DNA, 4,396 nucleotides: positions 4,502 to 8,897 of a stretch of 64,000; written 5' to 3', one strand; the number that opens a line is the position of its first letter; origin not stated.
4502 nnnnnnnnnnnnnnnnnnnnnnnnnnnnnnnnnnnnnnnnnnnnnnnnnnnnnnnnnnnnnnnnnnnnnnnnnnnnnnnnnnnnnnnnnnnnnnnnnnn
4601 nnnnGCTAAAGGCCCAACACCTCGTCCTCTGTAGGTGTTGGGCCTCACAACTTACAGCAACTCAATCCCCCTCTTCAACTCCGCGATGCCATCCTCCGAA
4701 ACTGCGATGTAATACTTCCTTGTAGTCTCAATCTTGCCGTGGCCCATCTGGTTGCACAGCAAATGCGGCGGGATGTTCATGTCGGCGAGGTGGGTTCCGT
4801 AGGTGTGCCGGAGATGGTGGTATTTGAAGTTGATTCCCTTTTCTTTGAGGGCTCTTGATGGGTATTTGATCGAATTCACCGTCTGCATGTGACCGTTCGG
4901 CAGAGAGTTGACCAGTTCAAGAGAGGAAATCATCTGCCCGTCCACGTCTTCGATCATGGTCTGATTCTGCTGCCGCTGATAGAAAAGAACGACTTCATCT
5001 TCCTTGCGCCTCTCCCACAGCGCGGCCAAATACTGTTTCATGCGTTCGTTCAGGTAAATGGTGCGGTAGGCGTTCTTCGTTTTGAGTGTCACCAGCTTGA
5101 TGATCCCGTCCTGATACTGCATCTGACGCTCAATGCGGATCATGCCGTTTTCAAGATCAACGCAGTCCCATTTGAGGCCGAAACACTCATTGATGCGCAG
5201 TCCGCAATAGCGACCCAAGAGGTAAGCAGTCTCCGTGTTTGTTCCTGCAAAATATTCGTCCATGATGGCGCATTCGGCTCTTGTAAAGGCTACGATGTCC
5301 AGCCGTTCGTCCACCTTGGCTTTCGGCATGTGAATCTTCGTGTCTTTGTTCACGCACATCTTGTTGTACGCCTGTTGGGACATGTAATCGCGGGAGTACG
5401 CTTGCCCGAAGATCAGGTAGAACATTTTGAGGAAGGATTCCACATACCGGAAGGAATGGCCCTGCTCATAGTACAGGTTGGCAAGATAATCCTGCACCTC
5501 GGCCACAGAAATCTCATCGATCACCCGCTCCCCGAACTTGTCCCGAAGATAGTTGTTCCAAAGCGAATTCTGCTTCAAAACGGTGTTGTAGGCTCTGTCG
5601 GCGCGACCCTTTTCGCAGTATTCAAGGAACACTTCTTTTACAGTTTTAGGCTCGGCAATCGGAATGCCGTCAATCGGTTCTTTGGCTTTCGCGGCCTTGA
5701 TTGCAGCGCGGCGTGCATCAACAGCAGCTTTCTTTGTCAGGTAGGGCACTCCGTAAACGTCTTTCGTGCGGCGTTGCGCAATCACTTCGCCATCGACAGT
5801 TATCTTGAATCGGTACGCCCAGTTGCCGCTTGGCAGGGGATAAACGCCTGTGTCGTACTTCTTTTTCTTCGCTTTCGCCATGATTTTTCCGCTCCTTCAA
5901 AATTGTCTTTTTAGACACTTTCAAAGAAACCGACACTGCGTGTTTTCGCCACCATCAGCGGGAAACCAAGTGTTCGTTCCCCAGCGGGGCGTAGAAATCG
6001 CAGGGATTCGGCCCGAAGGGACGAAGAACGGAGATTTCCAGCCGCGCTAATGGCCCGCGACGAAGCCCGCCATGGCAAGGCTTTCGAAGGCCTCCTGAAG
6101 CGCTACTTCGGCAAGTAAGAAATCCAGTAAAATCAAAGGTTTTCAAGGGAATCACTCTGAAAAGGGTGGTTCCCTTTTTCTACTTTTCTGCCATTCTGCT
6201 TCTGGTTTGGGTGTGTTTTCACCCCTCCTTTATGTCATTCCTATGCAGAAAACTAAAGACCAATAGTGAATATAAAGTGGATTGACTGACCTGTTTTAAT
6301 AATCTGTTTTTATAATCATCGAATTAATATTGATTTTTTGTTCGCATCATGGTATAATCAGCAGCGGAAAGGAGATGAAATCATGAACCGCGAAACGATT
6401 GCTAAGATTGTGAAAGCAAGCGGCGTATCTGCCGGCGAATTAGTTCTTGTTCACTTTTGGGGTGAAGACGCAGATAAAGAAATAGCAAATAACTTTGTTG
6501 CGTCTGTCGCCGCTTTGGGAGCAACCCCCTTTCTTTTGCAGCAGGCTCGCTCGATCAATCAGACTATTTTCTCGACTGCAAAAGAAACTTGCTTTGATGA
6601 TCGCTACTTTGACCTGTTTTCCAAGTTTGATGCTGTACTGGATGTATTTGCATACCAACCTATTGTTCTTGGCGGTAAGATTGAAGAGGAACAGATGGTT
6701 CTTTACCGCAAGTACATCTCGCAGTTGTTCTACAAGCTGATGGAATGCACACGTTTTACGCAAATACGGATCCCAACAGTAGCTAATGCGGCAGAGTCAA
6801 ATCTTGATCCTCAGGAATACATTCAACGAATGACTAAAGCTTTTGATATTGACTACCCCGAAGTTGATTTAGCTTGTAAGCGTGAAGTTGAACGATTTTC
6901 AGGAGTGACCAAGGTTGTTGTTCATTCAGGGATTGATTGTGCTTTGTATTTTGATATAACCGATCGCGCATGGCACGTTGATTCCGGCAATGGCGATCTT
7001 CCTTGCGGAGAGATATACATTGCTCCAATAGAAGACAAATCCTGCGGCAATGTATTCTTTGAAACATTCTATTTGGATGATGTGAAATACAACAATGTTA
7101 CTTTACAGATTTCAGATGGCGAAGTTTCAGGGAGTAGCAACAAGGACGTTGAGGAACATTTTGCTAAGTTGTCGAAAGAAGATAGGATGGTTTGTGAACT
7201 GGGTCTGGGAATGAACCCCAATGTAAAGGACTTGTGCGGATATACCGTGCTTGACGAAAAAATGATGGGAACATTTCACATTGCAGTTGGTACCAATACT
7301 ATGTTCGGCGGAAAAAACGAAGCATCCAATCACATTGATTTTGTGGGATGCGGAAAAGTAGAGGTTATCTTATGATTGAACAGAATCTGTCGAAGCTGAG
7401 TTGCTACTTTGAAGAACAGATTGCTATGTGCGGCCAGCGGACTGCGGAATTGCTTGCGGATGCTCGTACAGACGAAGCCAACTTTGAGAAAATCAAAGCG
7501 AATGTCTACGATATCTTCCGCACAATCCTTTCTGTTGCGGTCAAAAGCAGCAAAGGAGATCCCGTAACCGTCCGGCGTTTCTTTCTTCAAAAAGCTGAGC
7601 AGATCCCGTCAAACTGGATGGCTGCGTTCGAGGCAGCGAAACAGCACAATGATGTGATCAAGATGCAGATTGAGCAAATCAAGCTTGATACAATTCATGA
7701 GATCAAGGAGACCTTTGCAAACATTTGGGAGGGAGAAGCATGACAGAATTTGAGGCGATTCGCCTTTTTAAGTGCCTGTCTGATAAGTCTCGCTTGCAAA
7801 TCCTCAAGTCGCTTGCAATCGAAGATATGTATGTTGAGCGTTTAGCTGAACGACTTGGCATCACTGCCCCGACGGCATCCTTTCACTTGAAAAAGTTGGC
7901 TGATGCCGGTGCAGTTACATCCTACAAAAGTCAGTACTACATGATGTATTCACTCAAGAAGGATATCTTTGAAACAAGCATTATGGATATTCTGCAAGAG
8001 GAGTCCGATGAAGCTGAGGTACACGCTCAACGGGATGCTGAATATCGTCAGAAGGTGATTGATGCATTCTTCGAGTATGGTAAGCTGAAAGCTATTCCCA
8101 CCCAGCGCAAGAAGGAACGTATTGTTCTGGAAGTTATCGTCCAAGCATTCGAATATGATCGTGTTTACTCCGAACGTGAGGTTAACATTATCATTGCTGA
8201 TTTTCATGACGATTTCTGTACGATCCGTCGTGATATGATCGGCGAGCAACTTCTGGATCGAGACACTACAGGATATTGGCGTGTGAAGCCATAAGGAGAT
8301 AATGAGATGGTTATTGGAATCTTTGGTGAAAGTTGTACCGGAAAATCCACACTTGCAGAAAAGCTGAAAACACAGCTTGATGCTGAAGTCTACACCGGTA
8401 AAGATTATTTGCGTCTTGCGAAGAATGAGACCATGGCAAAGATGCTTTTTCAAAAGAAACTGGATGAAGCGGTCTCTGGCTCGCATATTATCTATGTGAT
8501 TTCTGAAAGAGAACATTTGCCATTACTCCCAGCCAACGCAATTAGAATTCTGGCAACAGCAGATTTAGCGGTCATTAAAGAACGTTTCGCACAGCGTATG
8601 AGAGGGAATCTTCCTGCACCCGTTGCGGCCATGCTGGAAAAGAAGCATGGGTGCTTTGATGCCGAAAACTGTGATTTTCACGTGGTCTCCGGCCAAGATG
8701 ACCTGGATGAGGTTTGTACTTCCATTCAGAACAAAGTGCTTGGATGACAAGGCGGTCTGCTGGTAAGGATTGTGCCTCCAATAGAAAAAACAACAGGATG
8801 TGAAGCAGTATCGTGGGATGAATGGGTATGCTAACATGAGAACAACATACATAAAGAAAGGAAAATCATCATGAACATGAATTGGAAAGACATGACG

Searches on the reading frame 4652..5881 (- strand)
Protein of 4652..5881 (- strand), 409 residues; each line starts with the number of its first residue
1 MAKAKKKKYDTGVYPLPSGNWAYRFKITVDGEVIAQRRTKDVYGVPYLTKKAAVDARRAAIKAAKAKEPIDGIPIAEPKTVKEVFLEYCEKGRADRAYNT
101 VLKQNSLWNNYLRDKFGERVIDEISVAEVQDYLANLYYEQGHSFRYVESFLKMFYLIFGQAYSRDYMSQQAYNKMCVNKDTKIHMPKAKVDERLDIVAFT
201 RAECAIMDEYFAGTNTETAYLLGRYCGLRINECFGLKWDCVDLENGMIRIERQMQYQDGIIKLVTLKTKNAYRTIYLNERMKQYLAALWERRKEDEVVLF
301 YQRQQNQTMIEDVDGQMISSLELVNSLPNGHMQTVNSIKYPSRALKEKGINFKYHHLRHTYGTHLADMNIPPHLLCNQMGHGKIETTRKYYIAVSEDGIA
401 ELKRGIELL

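Call 3: search_protein_families(library=pfam, proteins=[window:4652-5881:-], max_evalue=0.01)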
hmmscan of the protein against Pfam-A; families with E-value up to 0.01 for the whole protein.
window:4652-5881:- (409 aa): 2 families
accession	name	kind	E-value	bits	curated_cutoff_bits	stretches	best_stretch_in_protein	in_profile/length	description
PF00589.27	Phage_integrase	-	5.3e-21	75.6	27.1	1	215-393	23-167/172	Phage integrase family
PF14659.12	Phage_int_SAM_3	-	0.0003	21.4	22.6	1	80-136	1-57/58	Phage integrase, N-terminal SAM-like domain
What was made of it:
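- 4652..5881 (-): Tyrosine integrase of the island. Pfam Phage_integrase plus the SAM-like N-terminal domain (call 3).
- Checked: Convergent tyrosine integrase at 4652-5881 on the minus strand (Pfam Phage_integrase, E 5e-21, call 3).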

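Call 4: search_protein_families(library=ncbifam, proteins=[window:4652-5881:-], max_evalue=0.01)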
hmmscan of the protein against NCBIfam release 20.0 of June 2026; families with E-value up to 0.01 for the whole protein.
window:4652-5881:- (409 aa): 8 families
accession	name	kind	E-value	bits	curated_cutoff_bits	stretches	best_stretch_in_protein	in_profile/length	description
NF040815.2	recomb_XerA_Arch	equivalog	1e-12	48.2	220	1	98-392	14-253/263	site-specific tyrosine recombinase/integron integrase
NF003462.0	PRK05084.1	equivalog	7.1e-10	38.1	267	1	352-396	303-346/360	tyrosine recombinase XerS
TIGR02224.1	recomb_XerC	equivalog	1.7e-07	30.9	335.15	1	97-395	20-278/295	tyrosine recombinase XerC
TIGR02249.1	integrase_gron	subfamily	7.9e-07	28.7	265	0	178-255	82-157/315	integron integrase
NF001399.0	PRK00283.1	subfamily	9.1e-06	25.1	279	1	120-397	47-286/300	tyrosine recombinase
TIGR02225.1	recomb_XerD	equivalog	5.7e-05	22.6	329.6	1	120-401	37-281/290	site-specific tyrosine recombinase XerD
NF007371.0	PRK09871.1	subfamily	0.0011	18.5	222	0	219-254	28-66/198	tyrosine-type DNA invertase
NF007370.0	PRK09870.1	subfamily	0.0075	15.9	221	0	349-391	135-177/200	tyrosine-type DNA invertase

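Call 5: search_protein_families(library=padloc, proteins=[window:4652-5881:-], max_evalue=0.01)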
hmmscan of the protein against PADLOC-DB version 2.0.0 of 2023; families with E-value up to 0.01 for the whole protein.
window:4652-5881:- (409 aa): 0 families

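Call 51: search_protein_families(library=phrogs, proteins=[window:4652-5881:-], max_evalue=0.01)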
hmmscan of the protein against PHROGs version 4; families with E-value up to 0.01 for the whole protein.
window:4652-5881:- (409 aa): 4 families
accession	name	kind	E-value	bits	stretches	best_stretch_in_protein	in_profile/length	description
phrog_1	-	integration and excision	3.1e-43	150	1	3-401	102-442/611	integrase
phrog_216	-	integration and excision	2.2e-26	93.7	1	201-401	58-231/301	integrase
phrog_7685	-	integration and excision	5.6e-09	36.9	1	265-398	121-227/240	integrase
phrog_7269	-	integration and excision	0.0032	18.4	1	343-397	19-72/89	integrase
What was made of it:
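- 4652..5881 (-): PHROG 1 integrase E 3e-43 (call 51).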

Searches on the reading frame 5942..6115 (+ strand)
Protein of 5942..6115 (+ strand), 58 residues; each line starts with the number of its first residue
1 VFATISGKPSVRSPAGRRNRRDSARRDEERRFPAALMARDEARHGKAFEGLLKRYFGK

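Call 87: search_protein_families(library=pfam, proteins=[window:5942-6115:+], max_evalue=5)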
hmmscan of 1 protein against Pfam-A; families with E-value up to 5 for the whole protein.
seq(58 aa): 0 families
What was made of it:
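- Tried and rejected: The gene fragment at the right end matches no Pfam family (call 87), so the integration target is unidentified.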

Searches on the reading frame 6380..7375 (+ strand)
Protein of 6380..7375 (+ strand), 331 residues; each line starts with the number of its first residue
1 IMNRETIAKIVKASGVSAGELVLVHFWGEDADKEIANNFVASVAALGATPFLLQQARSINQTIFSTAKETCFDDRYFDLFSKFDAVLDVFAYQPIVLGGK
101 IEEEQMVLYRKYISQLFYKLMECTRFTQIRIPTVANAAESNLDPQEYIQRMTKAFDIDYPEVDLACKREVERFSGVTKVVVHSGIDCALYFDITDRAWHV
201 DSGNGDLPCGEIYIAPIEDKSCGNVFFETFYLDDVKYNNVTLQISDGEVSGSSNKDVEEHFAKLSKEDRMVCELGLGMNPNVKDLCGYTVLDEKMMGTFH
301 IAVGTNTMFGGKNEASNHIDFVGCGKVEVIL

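Call 52: search_protein_families(library=pfam, proteins=[window:6380-7375:+], max_evalue=0.01)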
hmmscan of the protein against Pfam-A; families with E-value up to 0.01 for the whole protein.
window:6380-7375:+ (331 aa): 1 family
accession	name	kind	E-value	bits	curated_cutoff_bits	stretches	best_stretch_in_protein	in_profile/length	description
PF02073.20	Peptidase_M29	-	1e-06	28.3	27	1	126-309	139-352/406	Thermophilic metalloprotease (M29)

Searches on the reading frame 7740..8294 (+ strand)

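Call 52: search_protein_families(library=pfam, proteins=[window:7740-8294:+], max_evalue=0.01)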
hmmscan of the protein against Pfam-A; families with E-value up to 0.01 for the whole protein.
window:7740-8294:+ (184 aa): 14 families
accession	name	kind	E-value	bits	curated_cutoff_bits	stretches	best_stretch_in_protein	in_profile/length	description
PF09860.14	DUF2087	-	9.8e-24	83.7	22.4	1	115-181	1-69/69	Uncharacterized protein conserved in bacteria (DUF2087)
PF01022.26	HTH_5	-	2.1e-11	44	22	1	15-60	1-46/47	Bacterial regulatory protein, arsR family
PF12840.13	HTH_20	-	3.7e-11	43.3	27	1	13-61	1-50/51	Helix-turn-helix domain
PF13412.12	HTH_24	-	3.3e-05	23.8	21.9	1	35-59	23-47/48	Winged helix-turn-helix DNA-binding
PF01047.28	MarR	-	0.00016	21.9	24.6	1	28-64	16-52/59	MarR family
PF24033.1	DUF7342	-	0.00052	20.5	31.6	1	32-98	20-86/150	Family of unknown function (DUF7342)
PF01325.25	Fe_dep_repress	-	0.0011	19.5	26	1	32-60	25-53/60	Iron dependent repressor, N-terminal DNA binding domain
PF12802.13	MarR_2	-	0.0014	19.2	27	1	20-61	9-52/61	MarR family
PF13545.12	HTH_Crp_2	-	0.0033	17.8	27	1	30-61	23-54/70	Crp-like helix-turn-helix domain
PF01978.25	TrmB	-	0.0042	17.3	25.6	1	29-70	22-62/68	Sugar-specific transcriptional regulator TrmB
PF24038.1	DUF7347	-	0.005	17.5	27.6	0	9-66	4-64/77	Domain of unknown function (DUF7347)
PF19808.4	DUF6291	-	0.0051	17.4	27.2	0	100-141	17-58/79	Family of unknown function (DUF6291)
PF25213.1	HVO_A0261_N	-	0.009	16.3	35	0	16-67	11-62/86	HVO_A0261 N-terminal domain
PF04967.18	HTH_10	-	0.0098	16.1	23.1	0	32-52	26-46/53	HTH DNA binding domain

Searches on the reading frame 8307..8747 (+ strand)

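Call 52: search_protein_families(library=pfam, proteins=[window:8307-8747:+], max_evalue=0.01)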
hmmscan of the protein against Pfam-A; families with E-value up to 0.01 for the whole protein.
window:8307-8747:+ (146 aa): 3 families
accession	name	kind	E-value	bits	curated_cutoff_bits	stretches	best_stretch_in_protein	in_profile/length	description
PF13671.12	AAA_33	-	0.0015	19.3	27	0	3-45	2-36/143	AAA domain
PF13401.12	AAA_22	-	0.0027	18.5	27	1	4-42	9-46/130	AAA domain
PF13238.12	AAA_18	-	0.007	17.3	29.4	0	3-44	1-38/128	AAA domain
